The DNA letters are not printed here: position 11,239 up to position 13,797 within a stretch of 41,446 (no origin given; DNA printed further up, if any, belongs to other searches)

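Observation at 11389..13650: Secreted fusion of a five-bladed beta-propeller to an LCAT/PDAT-type lipase-acyltransferase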

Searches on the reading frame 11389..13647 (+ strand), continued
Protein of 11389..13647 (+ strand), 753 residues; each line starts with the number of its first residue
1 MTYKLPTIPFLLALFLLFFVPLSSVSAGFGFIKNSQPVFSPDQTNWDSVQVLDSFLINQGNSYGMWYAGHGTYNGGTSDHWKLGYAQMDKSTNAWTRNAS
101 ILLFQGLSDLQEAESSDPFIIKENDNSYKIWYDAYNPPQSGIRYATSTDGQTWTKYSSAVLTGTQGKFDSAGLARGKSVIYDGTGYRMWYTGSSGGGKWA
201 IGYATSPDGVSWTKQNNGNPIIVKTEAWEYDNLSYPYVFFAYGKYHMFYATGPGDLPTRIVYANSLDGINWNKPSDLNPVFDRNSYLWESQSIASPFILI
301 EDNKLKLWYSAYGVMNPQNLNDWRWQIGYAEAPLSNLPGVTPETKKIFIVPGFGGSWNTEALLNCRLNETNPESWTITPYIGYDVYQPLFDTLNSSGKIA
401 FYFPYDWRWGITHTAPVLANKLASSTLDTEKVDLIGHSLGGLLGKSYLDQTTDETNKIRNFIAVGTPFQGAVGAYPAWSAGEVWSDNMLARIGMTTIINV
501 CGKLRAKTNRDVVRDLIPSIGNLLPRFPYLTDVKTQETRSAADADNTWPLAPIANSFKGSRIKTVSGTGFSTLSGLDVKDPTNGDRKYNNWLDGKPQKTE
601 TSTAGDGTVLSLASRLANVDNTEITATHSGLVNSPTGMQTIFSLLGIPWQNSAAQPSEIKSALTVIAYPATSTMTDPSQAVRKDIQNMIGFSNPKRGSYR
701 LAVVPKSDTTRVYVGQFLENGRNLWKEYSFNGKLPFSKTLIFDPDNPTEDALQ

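Call 11: search_protein_families(library=pfam, proteins=[P0006, P0002, P0047, P0033], max_evalue=0.01)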
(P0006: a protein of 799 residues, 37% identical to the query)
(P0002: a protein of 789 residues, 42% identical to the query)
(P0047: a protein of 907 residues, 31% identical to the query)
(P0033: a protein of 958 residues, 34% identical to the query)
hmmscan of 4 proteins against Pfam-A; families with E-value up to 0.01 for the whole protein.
P0006 (799 aa): 14 families
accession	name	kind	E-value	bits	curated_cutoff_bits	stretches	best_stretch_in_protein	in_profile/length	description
PF02450.21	LCAT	-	1.8e-12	47.7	21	1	418-565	65-210/392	Lecithin:cholesterol acyltransferase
PF04041.19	Glyco_hydro_130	-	6.9e-11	42.1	26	1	43-170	85-210/320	beta-1,4-mannooligosaccharide phosphorylase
PF02089.21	Palm_thioest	-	1.6e-09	38.3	26.8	1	460-556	68-154/254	Palmitoyl protein thioesterase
PF24096.1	DUF7379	-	3.2e-08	34.2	33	1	452-512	52-121/191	Domain of unknown function (DUF7379)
PF07819.20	PGAP1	-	2.5e-07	31.2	24.3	1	457-509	82-135/233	PGAP1-like alpha/beta domain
PF00251.26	Glyco_hydro_32N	-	9.6e-07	29.1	22.1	1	125-282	19-176/307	Glycosyl hydrolases family 32 N-terminal domain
PF04616.20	Glyco_hydro_43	-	2.7e-06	27.4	32.2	1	114-212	8-102/288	Glycosyl hydrolases family 43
PF00561.26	Abhydrolase_1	-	8e-05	22.8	25.8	1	465-509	68-108/245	alpha/beta hydrolase fold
PF12697.13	Abhydrolase_6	-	0.00044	21.4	26.3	1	409-529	11-122/217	Alpha/beta hydrolase family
PF01674.24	Lipase_2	-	0.00045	20.2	20.3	1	463-500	71-109/219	Lipase (class 2)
PF12146.15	Hydrolase_4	-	0.0013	18.6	27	1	457-508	65-116/239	Serine aminopeptidase, S33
PF05057.20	DUF676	-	0.0018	18.3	20.3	1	457-508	69-130/217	Putative serine esterase (DUF676)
PF06028.17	DUF915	-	0.002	18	22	1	466-506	103-146/255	Alpha/beta hydrolase of unknown function (DUF915)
PF06821.19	Ser_hydrolase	-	0.0096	16.3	22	0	448-504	37-93/172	Serine hydrolase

P0002 (789 aa): 8 families
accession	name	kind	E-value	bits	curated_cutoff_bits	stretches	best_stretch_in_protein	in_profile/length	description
PF02450.21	LCAT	-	3.9e-09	36.7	21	1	419-516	68-176/392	Lecithin:cholesterol acyltransferase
PF07819.20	PGAP1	-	2.4e-08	34.4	24.3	1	459-506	86-133/233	PGAP1-like alpha/beta domain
PF04041.19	Glyco_hydro_130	-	4.3e-06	26.3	26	0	146-287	66-198/320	beta-1,4-mannooligosaccharide phosphorylase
PF12697.13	Abhydrolase_6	-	0.00034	21.8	26.3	1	381-500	1-93/217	Alpha/beta hydrolase family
PF02089.21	Palm_thioest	-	0.00062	20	26.8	1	462-509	71-117/254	Palmitoyl protein thioesterase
PF06028.17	DUF915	-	0.0021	17.9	22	1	464-505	103-146/255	Alpha/beta hydrolase of unknown function (DUF915)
PF13313.11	DUF4082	-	0.0047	17.3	28.4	1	45-84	63-103/143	Domain of unknown function (DUF4082)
PF24096.1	DUF7379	-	0.01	16.3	33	0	448-506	53-116/191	Domain of unknown function (DUF7379)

P0047 (907 aa): 4 families
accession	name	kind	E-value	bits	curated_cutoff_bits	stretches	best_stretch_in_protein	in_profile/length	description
PF04041.19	Glyco_hydro_130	-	2.1e-42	145.6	26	5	585-736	54-199/320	beta-1,4-mannooligosaccharide phosphorylase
PF00251.26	Glyco_hydro_32N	-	2.7e-22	80.1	22.1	2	576-733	14-172/307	Glycosyl hydrolases family 32 N-terminal domain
PF04616.20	Glyco_hydro_43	-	4e-14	53.1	32.2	0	52-184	13-137/288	Glycosyl hydrolases family 43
PF13088.12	BNR_2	-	7.8e-10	39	31.4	0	380-528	146-274/277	BNR repeat-like domain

P0033 (958 aa): 9 families
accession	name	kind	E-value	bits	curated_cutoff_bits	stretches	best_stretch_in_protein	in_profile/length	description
PF04041.19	Glyco_hydro_130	-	8.8e-13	48.3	26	2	248-325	57-130/320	beta-1,4-mannooligosaccharide phosphorylase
PF02089.21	Palm_thioest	-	2e-12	47.8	26.8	1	417-572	49-174/254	Palmitoyl protein thioesterase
PF02450.21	LCAT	-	3.5e-11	43.4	21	1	392-561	67-226/392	Lecithin:cholesterol acyltransferase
PF07819.20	PGAP1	-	1.3e-09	38.6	24.3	1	356-487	6-133/233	PGAP1-like alpha/beta domain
PF00561.26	Abhydrolase_1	-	2e-09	38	25.8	1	355-501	1-124/245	alpha/beta hydrolase fold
PF12146.15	Hydrolase_4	-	2.6e-09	37.2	27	1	424-489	53-117/239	Serine aminopeptidase, S33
PF01764.32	Lipase_3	-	8.4e-06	26.2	22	1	390-485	31-106/140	Lipase (class 3)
PF05057.20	DUF676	-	1.5e-05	25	20.3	1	427-491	56-133/217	Putative serine esterase (DUF676)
PF12697.13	Abhydrolase_6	-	4.8e-05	24.6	26.3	1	412-646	45-204/217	Alpha/beta hydrolase family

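Call 12: search_solved_structures(query=A1, max_evalue=0.01, show_alignments=2)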
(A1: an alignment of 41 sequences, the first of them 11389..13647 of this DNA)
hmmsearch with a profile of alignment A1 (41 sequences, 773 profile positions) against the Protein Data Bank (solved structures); distinct sequences matched with E-value up to 0.01: 79 (the best 60 are shown).
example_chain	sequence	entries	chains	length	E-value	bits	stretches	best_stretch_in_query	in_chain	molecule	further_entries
7fip_A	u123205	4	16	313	1.6e-25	92.6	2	31-163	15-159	Beta-1,2-mannobiose phosphorylase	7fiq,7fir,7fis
9fj8_A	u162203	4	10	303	3.5e-22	81.5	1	32-319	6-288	1,2-beta-oligomannan phosphorylase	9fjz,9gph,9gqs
4qqs_A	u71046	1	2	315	8.3e-15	57.2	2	44-264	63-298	Glycoside hydrolase family 43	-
3r4y_A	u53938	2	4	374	3e-14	55.3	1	113-280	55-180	Glycosyl hydrolase family 32, N terminal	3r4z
4onz_A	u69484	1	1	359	3.9e-14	54.9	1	41-160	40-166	putative glycoside hydrolase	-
5mui_A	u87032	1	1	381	5.7e-14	54.4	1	159-325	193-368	Beta-galactosidase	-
5mt2_A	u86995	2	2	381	5.7e-14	54.4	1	159-325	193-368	Beta-galactosidase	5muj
4ak5_A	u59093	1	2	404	7.1e-14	54.1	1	110-228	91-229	ANHYDRO-ALPHA-L-GALACTOSIDASE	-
4ak7_A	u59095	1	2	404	7.7e-14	54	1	110-230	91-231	ANHYDRO-ALPHA-L-GALACTOSIDASE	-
4ak6_A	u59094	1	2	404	9.2e-14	53.7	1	110-230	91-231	ANHYDRO-ALPHA-L-GALACTOSIDASE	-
3r67_A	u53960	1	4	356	2e-13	52.6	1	42-212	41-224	putative Glycosidase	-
5ta7_A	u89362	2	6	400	2.5e-13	52.3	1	110-226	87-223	Glycoside Hydrolase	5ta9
3p2n_A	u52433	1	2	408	2.8e-13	52.1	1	110-221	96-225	3,6-anhydro-alpha-L-galactosidase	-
4u6d_A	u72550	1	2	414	2e-12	49.3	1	168-308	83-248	Conserved hypothetical periplasmic protein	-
3taw_A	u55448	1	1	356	3.1e-12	48.7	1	42-177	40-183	Hypothetical glycoside hydrolase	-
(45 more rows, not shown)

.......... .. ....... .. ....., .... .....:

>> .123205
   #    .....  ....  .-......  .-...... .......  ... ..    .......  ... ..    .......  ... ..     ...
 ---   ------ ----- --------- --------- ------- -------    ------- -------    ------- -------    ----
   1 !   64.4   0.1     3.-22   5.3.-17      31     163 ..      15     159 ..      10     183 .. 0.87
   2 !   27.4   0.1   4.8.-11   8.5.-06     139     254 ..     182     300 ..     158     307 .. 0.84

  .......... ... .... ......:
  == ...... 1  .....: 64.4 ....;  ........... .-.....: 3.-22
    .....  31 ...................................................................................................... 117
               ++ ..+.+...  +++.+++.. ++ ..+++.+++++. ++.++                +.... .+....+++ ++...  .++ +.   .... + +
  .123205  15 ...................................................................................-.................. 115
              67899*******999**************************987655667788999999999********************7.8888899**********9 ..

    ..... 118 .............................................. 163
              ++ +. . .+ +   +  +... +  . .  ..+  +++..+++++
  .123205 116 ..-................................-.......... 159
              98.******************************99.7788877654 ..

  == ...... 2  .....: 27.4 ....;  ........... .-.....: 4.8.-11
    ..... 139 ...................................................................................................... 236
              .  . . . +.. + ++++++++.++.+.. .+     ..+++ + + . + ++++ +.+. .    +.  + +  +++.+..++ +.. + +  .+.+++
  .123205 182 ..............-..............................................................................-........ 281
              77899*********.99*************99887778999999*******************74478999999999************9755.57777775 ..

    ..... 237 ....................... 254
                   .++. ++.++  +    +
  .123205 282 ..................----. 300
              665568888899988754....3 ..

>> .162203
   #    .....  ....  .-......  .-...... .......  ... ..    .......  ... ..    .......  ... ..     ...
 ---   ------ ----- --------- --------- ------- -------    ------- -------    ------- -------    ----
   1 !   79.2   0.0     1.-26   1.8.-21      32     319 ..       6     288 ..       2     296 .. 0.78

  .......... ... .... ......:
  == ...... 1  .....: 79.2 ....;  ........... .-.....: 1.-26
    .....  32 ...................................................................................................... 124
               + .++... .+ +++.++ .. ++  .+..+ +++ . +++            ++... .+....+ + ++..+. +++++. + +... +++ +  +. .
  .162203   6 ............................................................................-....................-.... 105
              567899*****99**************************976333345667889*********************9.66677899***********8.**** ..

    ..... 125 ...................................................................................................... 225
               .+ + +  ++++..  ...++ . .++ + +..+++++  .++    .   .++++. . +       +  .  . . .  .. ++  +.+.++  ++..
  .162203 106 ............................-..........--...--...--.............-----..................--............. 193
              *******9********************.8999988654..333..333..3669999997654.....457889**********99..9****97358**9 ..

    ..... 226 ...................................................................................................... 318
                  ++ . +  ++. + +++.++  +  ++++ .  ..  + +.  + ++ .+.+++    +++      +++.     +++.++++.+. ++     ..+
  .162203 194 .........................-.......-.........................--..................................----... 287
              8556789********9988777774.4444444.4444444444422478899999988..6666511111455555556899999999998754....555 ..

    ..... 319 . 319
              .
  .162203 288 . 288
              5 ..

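Call 19: find_encoding_contigs(protein=window:11389-13647:+, flank=3000, max_places=3)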
Protein window:11389-13647:+ (753 aa): no gene with exactly this product is on record in the collection.

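Call 20: find_encoding_contigs(protein=P0002, flank=8000, max_places=2)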
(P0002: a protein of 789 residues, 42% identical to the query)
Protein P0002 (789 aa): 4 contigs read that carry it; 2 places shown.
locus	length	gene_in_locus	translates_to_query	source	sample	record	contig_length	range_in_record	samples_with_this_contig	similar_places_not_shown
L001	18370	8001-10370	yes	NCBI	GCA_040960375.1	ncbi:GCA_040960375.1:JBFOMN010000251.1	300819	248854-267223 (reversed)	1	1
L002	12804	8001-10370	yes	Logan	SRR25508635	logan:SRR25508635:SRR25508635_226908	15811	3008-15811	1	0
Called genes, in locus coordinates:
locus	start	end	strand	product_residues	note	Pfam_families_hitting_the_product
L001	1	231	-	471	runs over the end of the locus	PF13231:PMT_2 (weak)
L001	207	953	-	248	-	PF00535:Glycos_transf_2, PF10111:Glyco_tranf_2_2 (weak)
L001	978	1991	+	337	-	-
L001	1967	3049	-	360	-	PF13439:Glyco_transf_4, PF00534:Glycos_transf_1, PF13692:Glyco_trans_1_4, PF13524:Glyco_trans_1_2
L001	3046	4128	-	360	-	PF13439:Glyco_transf_4, PF20706:GT4-conflict, PF00534:Glycos_transf_1, PF13692:Glyco_trans_1_4, PF13524:Glyco_trans_1_2 (weak)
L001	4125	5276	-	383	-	PF13439:Glyco_transf_4, PF00534:Glycos_transf_1, PF13692:Glyco_trans_1_4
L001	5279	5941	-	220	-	PF05219:DREV (faint), PF13489:Methyltransf_23, PF08241:Methyltransf_11, PF08242:Methyltransf_12, PF13649:Methyltransf_25 (faint), PF13847:Methyltransf_31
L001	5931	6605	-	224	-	PF05711:TylF, PF13578:Methyltransf_24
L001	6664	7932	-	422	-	PF01943:Polysacc_synt, PF13440:Polysacc_synt_3, PF01554:MatE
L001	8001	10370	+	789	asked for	PF22847:Glyco_hydro_43_rel (faint), PF04041:Glyco_hydro_130 (faint), PF07819:PGAP1, PF02450:LCAT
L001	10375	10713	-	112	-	-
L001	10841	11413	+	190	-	PF10502:Peptidase_S26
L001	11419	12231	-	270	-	PF02195:ParB_N, PF08535:KorB (faint), PF13384:HTH_23 (faint), PF17762:HTH_ParB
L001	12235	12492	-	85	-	PF01016:Ribosomal_L27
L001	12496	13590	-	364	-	PF01170:UPF0020 (weak), PF13847:Methyltransf_31 (weak)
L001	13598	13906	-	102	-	PF00829:Ribosomal_L21p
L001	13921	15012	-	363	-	PF01098:FTSW_RODA_SPOVE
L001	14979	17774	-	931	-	PF00133:tRNA-synt_1, PF09334:tRNA-synt_1g, PF08264:Anticodon_1, PF19302:DUF5915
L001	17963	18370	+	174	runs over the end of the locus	-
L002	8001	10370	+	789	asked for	PF22847:Glyco_hydro_43_rel (faint), PF04041:Glyco_hydro_130 (faint), PF07819:PGAP1, PF02450:LCAT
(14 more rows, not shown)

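Call 24: find_related_loci(query=A2, collection=genome_contigs, flank=8000)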
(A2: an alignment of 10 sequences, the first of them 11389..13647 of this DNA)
Query A2 (753 aa) in genome_contigs; peptide patterns used: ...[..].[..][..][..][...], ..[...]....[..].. (x = any residue, [..] = any of these).
65 stretches matched a pattern; 29 encode a relative of the query (tblastn E <= 1e-3); 29 distinct loci.
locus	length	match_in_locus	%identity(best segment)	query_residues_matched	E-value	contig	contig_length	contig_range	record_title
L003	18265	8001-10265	38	37-753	2e-151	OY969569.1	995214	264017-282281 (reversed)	MAG: Candidatus Gottesmanbacteria bacterium isolate MFD03899.bin.c.1 genome assembly, chromosome: 1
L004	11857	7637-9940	38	8-753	7e-158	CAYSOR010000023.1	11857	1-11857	MAG TPA_asm: uncultured Gammaproteobacteria bacterium isolate binchicken_co266_188 genome assembly, contig: NODE_9650_le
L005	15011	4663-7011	34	8-750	7e-139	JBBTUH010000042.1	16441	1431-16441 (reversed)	MAG: Patescibacteria group bacterium isolate H41-bin250_1 H41_bin250_1_000000000042, whole genome shotgun sequence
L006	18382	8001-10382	35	10-753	5e-137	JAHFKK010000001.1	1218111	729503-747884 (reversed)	MAG: Candidatus Gottesmanbacteria bacterium isolate nzgw408 NODE_1_length_1218112_cov_6.992134, whole genome shotgun seq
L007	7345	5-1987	38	118-752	2e-131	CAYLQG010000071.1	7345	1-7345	MAG TPA_asm: uncultured Gammaproteobacteria bacterium isolate binchicken_co54_478 genome assembly, contig: NODE_18527_le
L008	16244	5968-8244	35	23-753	5e-127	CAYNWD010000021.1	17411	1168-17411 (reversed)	MAG TPA_asm: uncultured Gammaproteobacteria bacterium isolate binchicken_co38_90 genome assembly, contig: NODE_6884_leng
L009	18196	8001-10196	34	35-747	3e-102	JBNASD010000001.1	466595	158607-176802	MAG: Microgenomates group bacterium isolate Kamch4336-1-MF-07 bin3.fa-1, whole genome shotgun sequence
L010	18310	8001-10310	35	10-753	3e-127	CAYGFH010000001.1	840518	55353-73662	MAG TPA_asm: uncultured Gammaproteobacteria bacterium isolate ERP113451_co1_294 genome assembly, contig: NODE_1_length_8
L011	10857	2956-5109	29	20-333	1e-23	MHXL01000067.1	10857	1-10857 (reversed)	MAG: Desulfuromonadaceae bacterium GWB2_53_15 gwb2_scaffold_2410, whole genome shotgun sequence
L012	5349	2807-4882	31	45-359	2e-21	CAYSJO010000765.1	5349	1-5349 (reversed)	MAG TPA_asm: uncultured Planctomycetaceae bacterium isolate SRP092796_co2_741 genome assembly, contig: k141_5729619, who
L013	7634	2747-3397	32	109-332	3e-21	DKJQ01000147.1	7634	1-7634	MAG TPA_asm: Ignavibacteria bacterium UBA6688 UBA6688_contig_1805, whole genome shotgun sequence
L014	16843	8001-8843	26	98-375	3e-21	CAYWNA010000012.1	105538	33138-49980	MAG TPA_asm: uncultured Pirellulaceae bacterium isolate binchicken_co65_467 genome assembly, contig: NODE_503_length_105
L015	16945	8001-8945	29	11-313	6e-20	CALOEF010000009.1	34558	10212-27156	MAG: uncultured Planctomycetaceae bacterium isolate LOGT_bin.0230 genome assembly, contig: contig_58774, whole genome sh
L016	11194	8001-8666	28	98-312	5e-19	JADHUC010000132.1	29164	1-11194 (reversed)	MAG: Pirellulaceae bacterium isolate BS150m-G36 BS-150m-C1303, whole genome shotgun sequence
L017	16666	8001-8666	28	98-312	5e-19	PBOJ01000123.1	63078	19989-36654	MAG: Planctomycetaceae bacterium isolate RS395 TaraRedSea_contig_149472, whole genome shotgun sequence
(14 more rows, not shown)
